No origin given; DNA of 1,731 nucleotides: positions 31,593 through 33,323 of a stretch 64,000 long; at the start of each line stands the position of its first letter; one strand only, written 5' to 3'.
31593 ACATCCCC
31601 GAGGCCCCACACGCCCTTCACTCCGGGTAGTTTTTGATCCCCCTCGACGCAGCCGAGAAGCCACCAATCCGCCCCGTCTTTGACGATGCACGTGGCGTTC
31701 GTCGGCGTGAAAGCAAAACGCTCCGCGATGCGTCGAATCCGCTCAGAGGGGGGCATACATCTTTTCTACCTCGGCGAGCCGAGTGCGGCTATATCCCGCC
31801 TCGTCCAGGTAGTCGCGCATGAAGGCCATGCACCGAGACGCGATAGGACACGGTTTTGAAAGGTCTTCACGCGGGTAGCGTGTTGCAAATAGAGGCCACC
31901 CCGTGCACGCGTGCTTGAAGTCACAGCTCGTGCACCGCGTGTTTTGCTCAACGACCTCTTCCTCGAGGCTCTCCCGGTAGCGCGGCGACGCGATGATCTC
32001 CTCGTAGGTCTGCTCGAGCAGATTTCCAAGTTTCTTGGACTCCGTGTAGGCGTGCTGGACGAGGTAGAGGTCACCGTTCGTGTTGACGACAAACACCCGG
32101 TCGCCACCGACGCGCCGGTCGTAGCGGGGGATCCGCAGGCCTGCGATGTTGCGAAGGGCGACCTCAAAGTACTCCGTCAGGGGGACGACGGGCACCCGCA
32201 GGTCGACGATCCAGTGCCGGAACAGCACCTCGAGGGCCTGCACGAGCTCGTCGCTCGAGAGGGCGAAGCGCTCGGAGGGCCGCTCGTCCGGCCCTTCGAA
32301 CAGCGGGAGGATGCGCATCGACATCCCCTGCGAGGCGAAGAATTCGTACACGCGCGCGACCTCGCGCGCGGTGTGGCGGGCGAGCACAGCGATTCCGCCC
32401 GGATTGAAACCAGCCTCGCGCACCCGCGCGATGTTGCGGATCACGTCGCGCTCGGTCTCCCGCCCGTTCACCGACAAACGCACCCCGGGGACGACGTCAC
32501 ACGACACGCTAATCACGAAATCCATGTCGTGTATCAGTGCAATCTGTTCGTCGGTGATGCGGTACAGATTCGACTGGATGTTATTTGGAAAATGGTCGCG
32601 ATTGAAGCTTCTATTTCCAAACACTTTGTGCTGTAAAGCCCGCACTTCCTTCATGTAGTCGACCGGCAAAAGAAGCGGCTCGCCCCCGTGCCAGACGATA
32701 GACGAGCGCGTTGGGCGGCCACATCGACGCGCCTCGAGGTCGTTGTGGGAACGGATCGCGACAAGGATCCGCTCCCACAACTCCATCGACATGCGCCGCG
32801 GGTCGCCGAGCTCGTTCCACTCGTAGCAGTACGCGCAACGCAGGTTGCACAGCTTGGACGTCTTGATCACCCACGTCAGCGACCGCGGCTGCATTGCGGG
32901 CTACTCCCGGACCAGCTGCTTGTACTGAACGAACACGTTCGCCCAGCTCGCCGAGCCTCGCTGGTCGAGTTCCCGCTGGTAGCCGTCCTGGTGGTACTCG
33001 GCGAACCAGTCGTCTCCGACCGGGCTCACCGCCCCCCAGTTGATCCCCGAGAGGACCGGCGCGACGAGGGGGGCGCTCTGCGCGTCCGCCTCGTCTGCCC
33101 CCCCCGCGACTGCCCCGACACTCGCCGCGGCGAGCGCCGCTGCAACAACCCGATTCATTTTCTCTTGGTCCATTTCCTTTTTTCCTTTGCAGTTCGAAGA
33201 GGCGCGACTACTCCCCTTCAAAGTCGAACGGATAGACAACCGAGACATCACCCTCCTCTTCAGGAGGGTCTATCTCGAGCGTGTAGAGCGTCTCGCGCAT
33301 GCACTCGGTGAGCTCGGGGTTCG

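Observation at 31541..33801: Virus-borne radical SAM/SPASM cassette with an adjacent signal-peptide mini-protein (candidate RiPP or protein-maturation system)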

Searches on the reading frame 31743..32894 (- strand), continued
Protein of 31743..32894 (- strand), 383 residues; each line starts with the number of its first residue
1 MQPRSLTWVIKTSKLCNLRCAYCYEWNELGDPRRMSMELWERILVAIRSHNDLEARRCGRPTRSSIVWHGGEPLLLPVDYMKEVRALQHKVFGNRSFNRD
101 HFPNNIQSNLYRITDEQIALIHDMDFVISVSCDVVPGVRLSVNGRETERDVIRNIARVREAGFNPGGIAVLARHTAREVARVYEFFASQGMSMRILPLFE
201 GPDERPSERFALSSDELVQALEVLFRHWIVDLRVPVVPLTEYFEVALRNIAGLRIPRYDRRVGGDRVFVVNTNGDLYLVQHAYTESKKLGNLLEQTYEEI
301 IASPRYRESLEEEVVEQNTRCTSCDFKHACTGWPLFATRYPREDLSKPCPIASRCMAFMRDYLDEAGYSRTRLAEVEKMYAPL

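Call 40: fold_search(model_id=the predicted structure, library=pdb)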
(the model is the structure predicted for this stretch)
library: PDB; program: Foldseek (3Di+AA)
matches with E <= 10: 1411; with E <= 0.001: 85
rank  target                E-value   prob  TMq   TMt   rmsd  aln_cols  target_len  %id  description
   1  4k36_A                4.5e-18  1.00  0.67  0.68   5.0       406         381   21  His6 tagged anSMEcpe with bound AdoMet (released 2013-05-08)
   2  4k39_A                1.0e-17  1.00  0.68  0.72   5.1       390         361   19  Native anSMEcpe with bound AdoMet and Cp18Cys peptide (released 2013-05-08)
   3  4k37_A                1.7e-17  1.00  0.69  0.72   4.7       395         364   19  Native anSMEcpe with bound AdoMet (released 2013-05-08)
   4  4k38_A                2.6e-17  1.00  0.67  0.69   5.4       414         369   20  Native anSMEcpe with bound AdoMet and Kp18Cys peptide (released 2013-05-08)
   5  4k37_B                4.0e-17  1.00  0.68  0.70   5.0       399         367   20  Native anSMEcpe with bound AdoMet (released 2013-05-08)
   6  4k39_B                4.5e-17  1.00  0.67  0.71   5.1       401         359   19  Native anSMEcpe with bound AdoMet and Cp18Cys peptide (released 2013-05-08)
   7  4k38_B                2.1e-16  1.00  0.66  0.70   5.4       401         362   19  Native anSMEcpe with bound AdoMet and Kp18Cys peptide (released 2013-05-08)
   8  4k36_B                2.1e-16  1.00  0.65  0.68   5.5       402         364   20  His6 tagged anSMEcpe with bound AdoMet (released 2013-05-08)
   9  9gm3_A                4.2e-15  1.00  0.69  0.71   5.0       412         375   19  Crystal structure of the complex formed between the radical SAM protein ChlB and the leader region of its precursor su (released 2025-06-25)
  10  9gm3_C                5.9e-15  1.00  0.71  0.72   4.9       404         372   18  Crystal structure of the complex formed between the radical SAM protein ChlB and the leader region of its precursor su (released 2025-06-25)
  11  9gmc_A                7.4e-15  1.00  0.71  0.73   4.8       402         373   19  Crystal structure of the complex formed between the radical SAM protein ChlB and the R3A mutant of ChlA (released 2025-06-25)
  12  5why_B                1.2e-14  1.00  0.62  0.57   5.5       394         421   17  Structural Insights into Thioether Bond Formation in the Biosynthesis of Sactipeptides (released 2017-07-26)
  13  9gmc_C                2.1e-14  1.00  0.70  0.72   4.9       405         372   19  Crystal structure of the complex formed between the radical SAM protein ChlB and the R3A mutant of ChlA (released 2025-06-25)
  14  5why_A                9.2e-14  1.00  0.62  0.58   6.4       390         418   17  Structural Insights into Thioether Bond Formation in the Biosynthesis of Sactipeptides (released 2017-07-26)
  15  5wgg_A                2.4e-13  1.00  0.62  0.55   6.2       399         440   17  Structural Insights into Thioether Bond Formation in the Biosynthesis of Sactipeptides (released 2017-07-26)
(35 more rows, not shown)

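Call 42: find_encoding_contigs(protein=P0003, flank=3000, max_places=2)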
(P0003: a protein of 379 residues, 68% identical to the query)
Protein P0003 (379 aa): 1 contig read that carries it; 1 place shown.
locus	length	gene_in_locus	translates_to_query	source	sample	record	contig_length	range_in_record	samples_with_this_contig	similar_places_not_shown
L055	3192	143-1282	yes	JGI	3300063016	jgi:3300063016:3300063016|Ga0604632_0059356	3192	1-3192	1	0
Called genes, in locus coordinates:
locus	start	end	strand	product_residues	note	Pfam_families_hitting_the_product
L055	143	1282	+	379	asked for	PF04055:Radical_SAM, PF13186:SPASM (weak)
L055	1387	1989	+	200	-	-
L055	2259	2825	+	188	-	-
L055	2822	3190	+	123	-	?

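Call 43: find_encoding_contigs(protein=P0014, flank=5000, max_places=2)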
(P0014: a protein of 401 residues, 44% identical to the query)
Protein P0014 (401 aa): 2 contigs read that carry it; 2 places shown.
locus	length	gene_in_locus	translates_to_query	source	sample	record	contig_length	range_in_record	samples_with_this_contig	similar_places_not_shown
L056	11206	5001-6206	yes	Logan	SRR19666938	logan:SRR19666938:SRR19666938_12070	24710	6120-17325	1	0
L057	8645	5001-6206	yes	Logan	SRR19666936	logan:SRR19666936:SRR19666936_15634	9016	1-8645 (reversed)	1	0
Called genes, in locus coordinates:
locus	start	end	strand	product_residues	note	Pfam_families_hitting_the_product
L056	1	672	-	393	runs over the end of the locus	-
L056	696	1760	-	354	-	-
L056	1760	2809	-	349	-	PF04055:Radical_SAM, PF13353:Fer4_12 (faint)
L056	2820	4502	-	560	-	PF02463:SMC_N (faint), PF00005:ABC_tran, PF13304:AAA_21 (faint)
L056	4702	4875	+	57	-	-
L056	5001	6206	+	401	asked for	PF04055:Radical_SAM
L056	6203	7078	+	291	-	-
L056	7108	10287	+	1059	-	PF04738:Lant_dehydr_N, PF14028:Lant_dehydr_C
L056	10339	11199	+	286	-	PF02668:TauD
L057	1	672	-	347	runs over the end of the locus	?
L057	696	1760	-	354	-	-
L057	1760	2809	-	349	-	PF04055:Radical_SAM, PF13353:Fer4_12 (faint)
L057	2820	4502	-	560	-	PF02463:SMC_N (faint), PF00005:ABC_tran, PF13304:AAA_21 (faint)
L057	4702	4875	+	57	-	-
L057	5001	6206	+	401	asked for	PF04055:Radical_SAM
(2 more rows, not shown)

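Call 52: search_protein_families(library=pfam, proteins=[L019:817-1899:+, L019:1778-3106:+, L019:3146-3649:-, L019:3961-4614:+, L019:6362-6763:-, L019:6767-8716:-, L019:8485-9882:-, L019:9886-10698:-, L056:6203-7078:+, L001:7152-7565:+], max_evalue=0.01)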
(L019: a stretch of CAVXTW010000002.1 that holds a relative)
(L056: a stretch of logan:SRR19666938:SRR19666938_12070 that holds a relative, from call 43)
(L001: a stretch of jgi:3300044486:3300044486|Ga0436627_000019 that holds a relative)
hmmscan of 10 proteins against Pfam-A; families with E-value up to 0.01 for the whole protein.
L019:817-1899:+ (360 aa): 2 families
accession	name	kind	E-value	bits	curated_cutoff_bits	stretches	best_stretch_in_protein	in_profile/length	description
PF04055.27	Radical_SAM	-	1.1e-13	52.2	29.5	1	32-176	2-140/166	Radical SAM superfamily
PF13186.11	SPASM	-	1.7e-09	38.2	21.5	1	277-338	1-67/67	Iron-sulfur cluster-binding domain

L019:1778-3106:+ (442 aa): 0 families

L019:3146-3649:- (167 aa): 0 families

L019:3961-4614:+ (217 aa): 0 families

L019:6362-6763:- (133 aa): 0 families

L019:6767-8716:- (649 aa): 3 families
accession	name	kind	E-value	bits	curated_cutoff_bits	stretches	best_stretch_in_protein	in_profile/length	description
PF02784.22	Orn_Arg_deC_N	-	1.6e-39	136.2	23.4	1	108-358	18-247/247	Pyridoxal-dependent decarboxylase, pyridoxal binding domain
PF17810.6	Arg_decarb_HB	-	6.7e-21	74.8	23.3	1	384-465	2-84/84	Arginine decarboxylase helical bundle domain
PF17944.6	Arg_decarbox_C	-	1.1e-15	58.3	23.3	1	593-646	1-51/51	Arginine decarboxylase C-terminal helical extension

L019:8485-9882:- (465 aa): 0 families

L019:9886-10698:- (270 aa): 0 families

L056:6203-7078:+ (291 aa): 0 families

L001:7152-7565:+ (137 aa): 0 families

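Call 71: search_protein_representatives(protein=window:31743-32894:-)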
Query: 383 residues. Proteins with E-value up to 0.001 (for the whole library): 3367; up to 1e-10: 1015; up to 1e-30: 185. The best 150 are listed.
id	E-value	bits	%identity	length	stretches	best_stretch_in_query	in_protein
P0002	1.1e-189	646.7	73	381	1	1-373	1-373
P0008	2.9e-99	349.1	45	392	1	5-375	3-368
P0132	2.1e-94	333.2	41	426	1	4-372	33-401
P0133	7.5e-94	331.3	46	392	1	4-373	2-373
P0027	4.8e-93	328.7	46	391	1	4-373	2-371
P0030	1.8e-92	326.8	43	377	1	4-361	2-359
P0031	1.9e-92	326.7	42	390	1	4-373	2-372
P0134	1.1e-89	317.5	44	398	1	5-370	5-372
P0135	1.4e-87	310.7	41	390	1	4-382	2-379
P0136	1.9e-86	307.0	42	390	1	5-376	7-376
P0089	8.7e-86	304.8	41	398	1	4-374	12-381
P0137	1.3e-84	300.9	39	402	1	5-374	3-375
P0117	1.3e-83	297.6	41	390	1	2-375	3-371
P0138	7.0e-83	295.2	41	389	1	6-367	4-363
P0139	2.0e-81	290.4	42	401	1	4-354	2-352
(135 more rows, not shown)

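Call 74: search_protein_families(library=padloc, proteins=[window:31743-32894:-], max_evalue=0.01)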
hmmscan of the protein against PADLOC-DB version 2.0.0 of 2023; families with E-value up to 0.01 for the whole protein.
window:31743-32894:- (383 aa): 2 families
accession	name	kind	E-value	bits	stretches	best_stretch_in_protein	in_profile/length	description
PDLC02903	pVip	-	4.1e-07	27.7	1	14-148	8-116/257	Viperins not associated with kinases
PDLC02904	pVip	-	0.00011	19.8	1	14-145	11-120/262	Viperins associated with kinases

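Call 81: search_dna_similar(query=window:31743-32894:-, collection=plasmids, mode=protein, max_rows=10, max_evalue=1e-20)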
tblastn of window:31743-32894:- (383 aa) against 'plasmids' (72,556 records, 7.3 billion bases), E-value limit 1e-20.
No match.

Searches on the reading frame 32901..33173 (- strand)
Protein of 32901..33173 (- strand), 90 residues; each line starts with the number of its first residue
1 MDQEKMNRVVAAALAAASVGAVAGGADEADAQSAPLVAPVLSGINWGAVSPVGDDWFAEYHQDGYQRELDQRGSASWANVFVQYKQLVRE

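Call 3: search_protein_families(library=pfam, proteins=[window:32901-33173:-], max_evalue=0.1)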
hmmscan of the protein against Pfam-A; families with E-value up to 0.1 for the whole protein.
window:32901-33173:- (90 aa): 1 family
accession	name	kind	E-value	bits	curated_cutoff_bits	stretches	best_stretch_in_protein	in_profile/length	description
PF22835.1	TEX13B-like_middle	-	0.019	15.6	27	1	15-76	31-92/110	Testis-expressed protein 13B-like, middle domain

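Call 4: search_protein_families(library=ncbifam, proteins=[window:32901-33173:-], max_evalue=0.1)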
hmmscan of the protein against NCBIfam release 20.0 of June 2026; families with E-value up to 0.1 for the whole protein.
window:32901-33173:- (90 aa): 0 families

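Call 8: search_protein_families(library=phrogs, proteins=[window:32901-33173:-], max_evalue=0.01)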
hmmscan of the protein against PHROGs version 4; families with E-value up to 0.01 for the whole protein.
window:32901-33173:- (90 aa): 0 families

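Call 41: find_homologous_proteins(query=window:32904-33173:-, max_evalue=10)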
Query seq(90 aa) (90 aa): 1 proteins with E <= 10 among 56 candidates.
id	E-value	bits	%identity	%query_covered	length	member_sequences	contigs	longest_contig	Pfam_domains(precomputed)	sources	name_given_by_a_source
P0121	2.0e-51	189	100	100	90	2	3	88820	-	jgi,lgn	jgi:hypothetical protein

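Call 74: search_protein_families(library=padloc, proteins=[window:32901-33173:-], max_evalue=0.01)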
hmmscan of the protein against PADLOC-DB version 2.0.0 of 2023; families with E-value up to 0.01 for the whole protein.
window:32901-33173:- (90 aa): 0 families
